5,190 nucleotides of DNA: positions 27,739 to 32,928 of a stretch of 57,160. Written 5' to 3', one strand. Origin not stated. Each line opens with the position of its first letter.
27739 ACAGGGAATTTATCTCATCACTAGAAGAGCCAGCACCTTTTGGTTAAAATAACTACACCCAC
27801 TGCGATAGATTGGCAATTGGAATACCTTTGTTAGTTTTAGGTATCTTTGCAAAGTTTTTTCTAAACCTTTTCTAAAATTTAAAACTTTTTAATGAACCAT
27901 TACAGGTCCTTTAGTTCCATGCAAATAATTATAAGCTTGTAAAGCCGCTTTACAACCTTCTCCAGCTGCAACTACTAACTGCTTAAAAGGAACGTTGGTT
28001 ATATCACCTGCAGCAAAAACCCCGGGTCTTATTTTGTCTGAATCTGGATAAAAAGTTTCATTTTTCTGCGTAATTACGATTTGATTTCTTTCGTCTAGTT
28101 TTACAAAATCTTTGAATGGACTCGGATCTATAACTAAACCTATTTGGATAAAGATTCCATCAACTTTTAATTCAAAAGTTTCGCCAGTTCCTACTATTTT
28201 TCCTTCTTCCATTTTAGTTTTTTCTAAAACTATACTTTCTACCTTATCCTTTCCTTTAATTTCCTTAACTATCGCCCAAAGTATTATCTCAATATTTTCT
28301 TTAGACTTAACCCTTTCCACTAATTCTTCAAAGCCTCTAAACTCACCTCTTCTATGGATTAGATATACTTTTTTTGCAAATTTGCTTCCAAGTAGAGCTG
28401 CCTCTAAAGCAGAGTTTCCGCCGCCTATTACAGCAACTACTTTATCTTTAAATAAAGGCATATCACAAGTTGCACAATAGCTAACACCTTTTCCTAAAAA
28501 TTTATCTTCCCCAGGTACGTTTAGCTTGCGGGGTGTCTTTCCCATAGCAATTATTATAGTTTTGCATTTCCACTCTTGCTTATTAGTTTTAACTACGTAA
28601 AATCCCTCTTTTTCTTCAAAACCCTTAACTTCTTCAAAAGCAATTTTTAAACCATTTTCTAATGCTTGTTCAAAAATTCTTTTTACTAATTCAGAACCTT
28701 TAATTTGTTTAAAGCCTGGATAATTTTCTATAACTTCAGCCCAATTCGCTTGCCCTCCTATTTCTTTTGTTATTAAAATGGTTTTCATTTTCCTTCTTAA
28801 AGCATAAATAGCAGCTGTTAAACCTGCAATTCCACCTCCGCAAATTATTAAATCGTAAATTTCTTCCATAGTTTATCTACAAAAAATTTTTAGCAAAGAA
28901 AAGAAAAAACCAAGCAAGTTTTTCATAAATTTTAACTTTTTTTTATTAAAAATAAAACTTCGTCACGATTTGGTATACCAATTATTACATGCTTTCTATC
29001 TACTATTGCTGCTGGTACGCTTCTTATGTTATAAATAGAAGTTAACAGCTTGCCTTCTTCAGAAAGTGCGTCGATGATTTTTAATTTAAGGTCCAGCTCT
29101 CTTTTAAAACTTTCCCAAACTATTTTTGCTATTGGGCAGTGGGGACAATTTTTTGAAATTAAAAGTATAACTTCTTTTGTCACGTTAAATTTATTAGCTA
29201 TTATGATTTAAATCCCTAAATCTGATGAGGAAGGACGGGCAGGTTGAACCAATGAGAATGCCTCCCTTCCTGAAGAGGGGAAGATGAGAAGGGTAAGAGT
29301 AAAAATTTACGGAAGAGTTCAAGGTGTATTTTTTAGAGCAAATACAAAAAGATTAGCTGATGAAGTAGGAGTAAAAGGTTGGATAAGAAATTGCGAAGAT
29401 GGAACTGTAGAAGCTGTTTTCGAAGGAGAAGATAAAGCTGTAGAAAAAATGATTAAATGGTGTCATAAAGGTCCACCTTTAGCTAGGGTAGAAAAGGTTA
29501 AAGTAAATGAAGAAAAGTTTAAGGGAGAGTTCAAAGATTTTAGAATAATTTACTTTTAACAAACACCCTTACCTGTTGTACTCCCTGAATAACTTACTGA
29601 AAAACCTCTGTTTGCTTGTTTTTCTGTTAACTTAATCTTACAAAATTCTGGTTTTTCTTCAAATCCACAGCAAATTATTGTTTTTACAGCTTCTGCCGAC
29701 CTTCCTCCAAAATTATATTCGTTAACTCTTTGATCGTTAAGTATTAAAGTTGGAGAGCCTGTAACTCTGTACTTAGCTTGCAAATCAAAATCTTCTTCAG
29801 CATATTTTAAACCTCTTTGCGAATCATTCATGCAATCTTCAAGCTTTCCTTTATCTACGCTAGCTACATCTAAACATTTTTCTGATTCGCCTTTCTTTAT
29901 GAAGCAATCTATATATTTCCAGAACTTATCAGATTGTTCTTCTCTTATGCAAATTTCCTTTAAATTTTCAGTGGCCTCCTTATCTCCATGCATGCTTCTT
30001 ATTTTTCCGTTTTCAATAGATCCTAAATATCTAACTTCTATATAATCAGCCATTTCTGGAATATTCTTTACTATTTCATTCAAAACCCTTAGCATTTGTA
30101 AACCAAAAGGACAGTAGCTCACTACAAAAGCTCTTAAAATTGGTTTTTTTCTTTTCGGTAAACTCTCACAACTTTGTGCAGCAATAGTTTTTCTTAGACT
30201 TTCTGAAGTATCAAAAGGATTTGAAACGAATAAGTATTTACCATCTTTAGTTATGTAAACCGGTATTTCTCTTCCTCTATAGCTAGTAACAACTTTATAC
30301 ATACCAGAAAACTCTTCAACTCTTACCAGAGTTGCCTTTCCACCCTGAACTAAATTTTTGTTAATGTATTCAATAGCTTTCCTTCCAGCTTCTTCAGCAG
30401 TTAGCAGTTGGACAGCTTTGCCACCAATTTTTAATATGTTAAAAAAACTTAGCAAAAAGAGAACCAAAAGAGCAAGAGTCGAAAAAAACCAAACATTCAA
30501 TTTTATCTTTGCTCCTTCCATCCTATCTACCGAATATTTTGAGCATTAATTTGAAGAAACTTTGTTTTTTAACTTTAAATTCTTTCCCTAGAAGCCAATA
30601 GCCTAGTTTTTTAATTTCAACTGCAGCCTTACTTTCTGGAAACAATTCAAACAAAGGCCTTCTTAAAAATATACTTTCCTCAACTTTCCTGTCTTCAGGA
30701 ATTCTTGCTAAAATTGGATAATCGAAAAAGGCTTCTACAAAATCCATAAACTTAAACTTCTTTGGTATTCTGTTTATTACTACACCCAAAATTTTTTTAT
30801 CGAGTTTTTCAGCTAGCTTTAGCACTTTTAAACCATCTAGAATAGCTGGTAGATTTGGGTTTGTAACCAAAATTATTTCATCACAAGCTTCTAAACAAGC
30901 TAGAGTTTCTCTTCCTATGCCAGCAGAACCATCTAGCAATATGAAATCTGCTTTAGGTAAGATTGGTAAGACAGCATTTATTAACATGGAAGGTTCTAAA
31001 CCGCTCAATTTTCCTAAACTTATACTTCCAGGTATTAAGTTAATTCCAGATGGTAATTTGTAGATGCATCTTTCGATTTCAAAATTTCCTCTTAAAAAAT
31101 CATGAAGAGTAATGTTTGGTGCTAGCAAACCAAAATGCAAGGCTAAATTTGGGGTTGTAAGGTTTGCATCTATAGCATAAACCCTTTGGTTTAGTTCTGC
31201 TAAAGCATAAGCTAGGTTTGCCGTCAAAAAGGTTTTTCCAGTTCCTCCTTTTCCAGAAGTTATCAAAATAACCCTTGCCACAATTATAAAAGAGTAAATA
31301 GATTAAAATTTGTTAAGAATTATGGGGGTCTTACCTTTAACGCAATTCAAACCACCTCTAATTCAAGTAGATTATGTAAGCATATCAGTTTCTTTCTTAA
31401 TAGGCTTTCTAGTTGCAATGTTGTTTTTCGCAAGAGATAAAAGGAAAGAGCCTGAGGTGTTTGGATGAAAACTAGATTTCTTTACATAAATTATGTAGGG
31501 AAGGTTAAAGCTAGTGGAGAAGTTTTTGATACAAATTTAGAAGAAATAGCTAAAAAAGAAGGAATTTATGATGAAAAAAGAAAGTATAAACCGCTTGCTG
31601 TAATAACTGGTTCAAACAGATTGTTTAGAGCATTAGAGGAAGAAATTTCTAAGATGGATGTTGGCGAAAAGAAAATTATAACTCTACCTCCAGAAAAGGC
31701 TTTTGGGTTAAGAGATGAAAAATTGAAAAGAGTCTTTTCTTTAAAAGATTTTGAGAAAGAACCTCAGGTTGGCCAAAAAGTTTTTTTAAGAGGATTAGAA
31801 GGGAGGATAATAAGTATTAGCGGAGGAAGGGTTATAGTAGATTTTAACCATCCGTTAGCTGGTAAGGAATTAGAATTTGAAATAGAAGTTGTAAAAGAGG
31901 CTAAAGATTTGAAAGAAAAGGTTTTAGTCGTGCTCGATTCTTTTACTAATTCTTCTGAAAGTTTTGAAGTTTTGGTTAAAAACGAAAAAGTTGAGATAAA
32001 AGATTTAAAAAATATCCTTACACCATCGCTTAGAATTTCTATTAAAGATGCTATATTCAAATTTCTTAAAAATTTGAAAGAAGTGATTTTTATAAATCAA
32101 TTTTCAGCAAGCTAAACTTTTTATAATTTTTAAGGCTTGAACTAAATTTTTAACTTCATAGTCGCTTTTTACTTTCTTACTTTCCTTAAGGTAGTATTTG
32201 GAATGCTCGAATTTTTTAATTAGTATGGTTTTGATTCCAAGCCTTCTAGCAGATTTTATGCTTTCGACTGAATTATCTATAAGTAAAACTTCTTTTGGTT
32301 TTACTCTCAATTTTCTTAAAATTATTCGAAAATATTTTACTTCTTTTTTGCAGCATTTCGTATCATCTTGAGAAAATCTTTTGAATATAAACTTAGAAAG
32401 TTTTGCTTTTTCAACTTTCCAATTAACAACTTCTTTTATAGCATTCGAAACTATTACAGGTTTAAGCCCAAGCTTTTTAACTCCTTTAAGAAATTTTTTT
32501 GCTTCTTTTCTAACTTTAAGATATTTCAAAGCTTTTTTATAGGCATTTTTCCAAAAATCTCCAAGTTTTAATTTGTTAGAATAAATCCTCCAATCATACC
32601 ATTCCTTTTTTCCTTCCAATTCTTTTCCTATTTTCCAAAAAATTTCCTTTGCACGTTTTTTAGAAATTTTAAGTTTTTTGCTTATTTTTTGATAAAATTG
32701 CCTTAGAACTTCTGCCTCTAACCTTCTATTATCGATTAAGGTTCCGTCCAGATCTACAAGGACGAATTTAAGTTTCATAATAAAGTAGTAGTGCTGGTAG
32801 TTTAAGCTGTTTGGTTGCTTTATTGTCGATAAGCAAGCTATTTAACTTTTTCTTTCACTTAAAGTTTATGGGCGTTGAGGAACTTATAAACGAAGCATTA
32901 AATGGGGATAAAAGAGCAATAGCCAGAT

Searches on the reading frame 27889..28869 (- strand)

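Call 69: search_protein_families(library=pfam, proteins=[window:27889-28869:-], max_evalue=0.00001)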
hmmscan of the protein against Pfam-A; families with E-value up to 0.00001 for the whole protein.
window:27889-28869:- (326 aa): 8 families
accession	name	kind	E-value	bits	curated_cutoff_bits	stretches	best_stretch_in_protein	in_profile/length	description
PF07992.20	Pyr_redox_2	-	8.9e-43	147.2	26.1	1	5-305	1-291/291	Pyridine nucleotide-disulphide oxidoreductase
PF13738.12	Pyr_redox_3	-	6.8e-22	78.5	30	1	59-271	81-294/305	Pyridine nucleotide-disulphide oxidoreductase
PF00070.33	Pyr_redox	-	2.4e-12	47.6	22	1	145-216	2-80/82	Pyridine nucleotide-disulphide oxidoreductase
PF01266.30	DAO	-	1.9e-10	41.3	27.9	0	6-43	1-40/353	FAD dependent oxidoreductase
PF12831.13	FAD_oxidored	-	3.6e-10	40.1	27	1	6-45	1-42/416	FAD dependent oxidoreductase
PF00890.30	FAD_binding_2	-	4e-09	36.6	20.4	1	6-45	1-42/414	FAD binding domain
PF03486.20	HI0933_like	-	2.2e-08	34.3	50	0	57-111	107-164/244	HI0933-like protein Rossmann domain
PF01134.28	GIDA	-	1.2e-06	28.3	22.1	0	6-38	1-33/391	Glucose inhibited division protein A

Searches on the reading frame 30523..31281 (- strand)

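Call 69: search_protein_families(library=pfam, proteins=[window:30523-31281:-], max_evalue=0.00001)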
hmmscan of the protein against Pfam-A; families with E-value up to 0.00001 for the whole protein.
window:30523-31281:- (252 aa): 6 families
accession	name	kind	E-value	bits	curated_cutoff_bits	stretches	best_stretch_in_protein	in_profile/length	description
PF01656.29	CbiA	-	1.3e-17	64.3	25.4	1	5-204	1-119/125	CobQ/CobB/MinD/ParA nucleotide binding domain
PF10609.15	ParA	-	1.7e-16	60.9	27.1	1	2-53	3-54/246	NUBPL iron-transfer P-loop NTPase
PF13614.12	AAA_31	-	2.4e-14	54.1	27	1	3-153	2-159/177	AAA domain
PF06564.18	CBP_BcsQ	-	2.9e-11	43.8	21.3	1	6-231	5-234/234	Cellulose biosynthesis protein BcsQ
PF13500.12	AAA_26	-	1.8e-09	38.2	27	1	135-201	130-195/198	AAA domain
PF00142.24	Fer4_NifH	-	6.1e-06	26.3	25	0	9-38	6-35/271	4Fe-4S iron sulfur cluster binding proteins, NifH/frxC family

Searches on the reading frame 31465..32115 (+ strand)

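Call 69: search_protein_families(library=pfam, proteins=[window:31465-32115:+], max_evalue=0.00001)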
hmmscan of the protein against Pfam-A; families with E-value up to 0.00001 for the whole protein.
window:31465-32115:+ (216 aa): 2 families
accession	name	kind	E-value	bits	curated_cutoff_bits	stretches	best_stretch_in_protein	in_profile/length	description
PF22199.2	FKBP26_IF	-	1.5e-11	44.5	27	1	99-131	14-46/46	FKBP26, IF domain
PF00254.34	FKBP_C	-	3.6e-10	40.5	21.1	1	4-85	9-76/94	FKBP-type peptidyl-prolyl cis-trans isomerase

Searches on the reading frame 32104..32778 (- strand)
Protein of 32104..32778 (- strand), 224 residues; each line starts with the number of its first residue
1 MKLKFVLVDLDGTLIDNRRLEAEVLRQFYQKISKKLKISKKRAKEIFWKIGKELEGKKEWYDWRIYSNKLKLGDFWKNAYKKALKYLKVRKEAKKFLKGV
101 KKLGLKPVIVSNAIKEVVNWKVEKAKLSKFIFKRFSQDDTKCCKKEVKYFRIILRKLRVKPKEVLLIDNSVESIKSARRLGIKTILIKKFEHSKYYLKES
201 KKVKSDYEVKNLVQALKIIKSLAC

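Call 69: search_protein_families(library=pfam, proteins=[window:32104-32778:-], max_evalue=0.00001)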
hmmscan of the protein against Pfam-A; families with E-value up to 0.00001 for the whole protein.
window:32104-32778:- (224 aa): 3 families
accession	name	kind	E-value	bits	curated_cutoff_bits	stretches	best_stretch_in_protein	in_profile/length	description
PF13419.12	HAD_2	-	5.3e-17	62.9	23.8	1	6-186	1-177/178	Haloacid dehalogenase-like hydrolase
PF00702.32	Hydrolase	-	2.9e-15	57.6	26.4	1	4-181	2-191/191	haloacid dehalogenase-like hydrolase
PF03031.24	NIF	-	9.3e-08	32.3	21.8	1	82-191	32-135/160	NLI interacting factor-like phosphatase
